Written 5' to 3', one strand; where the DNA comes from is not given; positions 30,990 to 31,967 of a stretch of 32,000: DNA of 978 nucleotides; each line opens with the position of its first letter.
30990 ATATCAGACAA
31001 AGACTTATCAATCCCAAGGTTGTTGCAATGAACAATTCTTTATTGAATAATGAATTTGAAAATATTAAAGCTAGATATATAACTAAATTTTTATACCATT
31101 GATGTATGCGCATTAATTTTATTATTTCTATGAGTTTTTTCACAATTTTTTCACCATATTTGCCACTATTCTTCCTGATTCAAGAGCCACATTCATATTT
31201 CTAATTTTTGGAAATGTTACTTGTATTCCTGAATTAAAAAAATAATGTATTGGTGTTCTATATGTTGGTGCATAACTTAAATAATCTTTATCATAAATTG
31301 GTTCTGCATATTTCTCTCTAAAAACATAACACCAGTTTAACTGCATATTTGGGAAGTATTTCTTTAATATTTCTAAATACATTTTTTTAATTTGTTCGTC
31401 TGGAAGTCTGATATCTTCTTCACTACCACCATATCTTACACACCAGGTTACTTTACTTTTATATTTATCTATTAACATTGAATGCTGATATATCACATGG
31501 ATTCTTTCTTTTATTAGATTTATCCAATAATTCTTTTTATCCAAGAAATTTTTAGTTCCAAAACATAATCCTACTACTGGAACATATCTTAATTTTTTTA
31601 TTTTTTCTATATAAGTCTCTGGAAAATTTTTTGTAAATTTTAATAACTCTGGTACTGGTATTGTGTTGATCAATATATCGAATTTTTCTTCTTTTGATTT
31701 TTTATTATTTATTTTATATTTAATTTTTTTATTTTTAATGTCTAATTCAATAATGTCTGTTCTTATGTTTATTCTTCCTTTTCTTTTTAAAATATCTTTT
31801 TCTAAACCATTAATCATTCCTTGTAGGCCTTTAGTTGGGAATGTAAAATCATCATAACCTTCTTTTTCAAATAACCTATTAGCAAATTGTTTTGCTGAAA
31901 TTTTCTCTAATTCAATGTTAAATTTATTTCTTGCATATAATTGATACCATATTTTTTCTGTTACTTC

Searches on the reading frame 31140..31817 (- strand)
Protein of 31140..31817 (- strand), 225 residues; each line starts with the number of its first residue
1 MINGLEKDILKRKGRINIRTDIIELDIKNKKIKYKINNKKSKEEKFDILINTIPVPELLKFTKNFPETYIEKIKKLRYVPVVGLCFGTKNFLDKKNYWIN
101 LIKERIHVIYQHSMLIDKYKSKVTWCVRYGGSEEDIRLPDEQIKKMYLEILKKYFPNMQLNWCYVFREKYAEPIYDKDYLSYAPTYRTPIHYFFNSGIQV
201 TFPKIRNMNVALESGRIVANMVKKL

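Call 26: find_encoding_contigs(protein=window:31140-31817:-, flank=10000, max_places=2)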
Protein window:31140-31817:- (225 aa): no gene with exactly this product is on record in the collection.
